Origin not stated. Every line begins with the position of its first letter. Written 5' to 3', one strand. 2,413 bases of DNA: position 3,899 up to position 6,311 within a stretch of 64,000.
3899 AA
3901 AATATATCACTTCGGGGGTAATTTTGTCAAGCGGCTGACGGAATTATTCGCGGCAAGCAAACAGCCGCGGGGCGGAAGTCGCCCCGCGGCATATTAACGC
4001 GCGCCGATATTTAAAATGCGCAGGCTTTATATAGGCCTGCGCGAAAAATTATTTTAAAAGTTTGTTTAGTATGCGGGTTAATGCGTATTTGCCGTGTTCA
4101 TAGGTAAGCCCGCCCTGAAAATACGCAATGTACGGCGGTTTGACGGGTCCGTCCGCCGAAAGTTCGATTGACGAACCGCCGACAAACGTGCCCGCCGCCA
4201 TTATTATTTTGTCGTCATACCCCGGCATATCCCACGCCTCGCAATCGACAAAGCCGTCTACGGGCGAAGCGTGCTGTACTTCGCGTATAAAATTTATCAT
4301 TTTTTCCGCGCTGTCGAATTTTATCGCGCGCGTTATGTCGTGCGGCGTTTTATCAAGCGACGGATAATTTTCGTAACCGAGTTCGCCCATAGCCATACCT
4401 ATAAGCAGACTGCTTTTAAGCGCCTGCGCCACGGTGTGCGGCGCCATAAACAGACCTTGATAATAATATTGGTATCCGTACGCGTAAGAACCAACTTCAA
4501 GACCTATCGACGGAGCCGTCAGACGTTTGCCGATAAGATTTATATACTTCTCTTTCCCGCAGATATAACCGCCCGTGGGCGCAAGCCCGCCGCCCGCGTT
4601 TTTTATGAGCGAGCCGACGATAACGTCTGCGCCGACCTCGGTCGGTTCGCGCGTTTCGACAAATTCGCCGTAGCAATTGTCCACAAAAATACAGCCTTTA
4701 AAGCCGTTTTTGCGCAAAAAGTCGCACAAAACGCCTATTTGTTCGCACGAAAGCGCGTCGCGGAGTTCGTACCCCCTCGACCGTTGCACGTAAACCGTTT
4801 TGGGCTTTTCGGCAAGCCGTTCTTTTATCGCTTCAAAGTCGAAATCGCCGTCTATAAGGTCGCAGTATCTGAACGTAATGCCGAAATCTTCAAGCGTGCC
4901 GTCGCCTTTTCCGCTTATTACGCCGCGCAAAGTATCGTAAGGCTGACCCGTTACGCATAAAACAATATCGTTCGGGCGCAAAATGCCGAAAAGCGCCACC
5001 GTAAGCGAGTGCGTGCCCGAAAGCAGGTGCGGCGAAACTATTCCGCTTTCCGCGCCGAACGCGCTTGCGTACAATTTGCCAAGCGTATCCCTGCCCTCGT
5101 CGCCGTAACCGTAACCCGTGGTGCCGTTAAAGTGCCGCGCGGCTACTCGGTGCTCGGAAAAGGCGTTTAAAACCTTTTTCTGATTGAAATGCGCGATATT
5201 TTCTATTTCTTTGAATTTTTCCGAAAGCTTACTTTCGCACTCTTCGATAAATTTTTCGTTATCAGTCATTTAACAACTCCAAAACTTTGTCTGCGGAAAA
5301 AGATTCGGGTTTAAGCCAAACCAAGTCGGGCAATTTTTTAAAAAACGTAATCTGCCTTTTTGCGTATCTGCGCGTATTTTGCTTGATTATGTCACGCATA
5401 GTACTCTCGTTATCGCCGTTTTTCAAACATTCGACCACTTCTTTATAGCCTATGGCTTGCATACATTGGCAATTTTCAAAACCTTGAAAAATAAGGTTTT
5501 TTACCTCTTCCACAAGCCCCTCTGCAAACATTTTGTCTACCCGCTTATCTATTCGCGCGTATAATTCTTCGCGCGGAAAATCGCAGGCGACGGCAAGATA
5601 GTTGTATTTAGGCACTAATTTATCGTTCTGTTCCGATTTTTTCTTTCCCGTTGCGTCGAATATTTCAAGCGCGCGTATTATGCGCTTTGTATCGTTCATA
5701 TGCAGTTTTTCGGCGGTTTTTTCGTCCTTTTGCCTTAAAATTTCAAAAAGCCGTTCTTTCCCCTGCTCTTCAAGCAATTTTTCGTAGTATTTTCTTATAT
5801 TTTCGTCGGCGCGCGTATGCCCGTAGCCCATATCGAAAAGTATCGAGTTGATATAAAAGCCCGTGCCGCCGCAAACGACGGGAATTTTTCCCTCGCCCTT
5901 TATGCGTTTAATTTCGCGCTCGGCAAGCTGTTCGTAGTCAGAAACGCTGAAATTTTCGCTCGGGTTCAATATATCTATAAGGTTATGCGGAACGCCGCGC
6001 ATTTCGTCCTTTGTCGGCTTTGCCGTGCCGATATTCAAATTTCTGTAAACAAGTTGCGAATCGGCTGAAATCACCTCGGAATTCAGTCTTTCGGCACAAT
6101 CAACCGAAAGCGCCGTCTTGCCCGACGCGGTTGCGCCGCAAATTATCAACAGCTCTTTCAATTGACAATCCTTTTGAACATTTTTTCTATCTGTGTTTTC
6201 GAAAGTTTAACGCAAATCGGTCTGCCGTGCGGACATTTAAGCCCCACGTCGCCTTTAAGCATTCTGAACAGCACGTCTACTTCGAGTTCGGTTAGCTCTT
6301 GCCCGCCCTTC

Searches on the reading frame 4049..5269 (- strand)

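Call 31: search_protein_families(library=pfam, proteins=[window:4049-5269:-], max_evalue=0.00001)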
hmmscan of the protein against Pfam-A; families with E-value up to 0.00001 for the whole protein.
window:4049-5269:- (406 aa): 1 family
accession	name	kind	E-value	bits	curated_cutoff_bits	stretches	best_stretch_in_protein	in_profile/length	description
PF06838.17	Met_gamma_lyase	-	4.3e-159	529.9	24.2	1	6-404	3-404/405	Methionine gamma-lyase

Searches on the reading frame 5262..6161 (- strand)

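Call 31: search_protein_families(library=pfam, proteins=[window:5262-6161:-], max_evalue=0.00001)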
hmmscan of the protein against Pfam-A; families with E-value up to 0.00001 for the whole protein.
window:5262-6161:- (299 aa): 3 families
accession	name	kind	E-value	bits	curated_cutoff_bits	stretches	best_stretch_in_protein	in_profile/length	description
PF01715.23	IPPT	-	5.2e-83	278.9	23.6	1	38-276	2-242/243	IPP transferase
PF01745.22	IPT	-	3.6e-07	30.3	20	1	4-60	3-59/233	Isopentenyl transferase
PF13671.12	AAA_33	-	2.9e-06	28.1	27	0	4-38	1-33/143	AAA domain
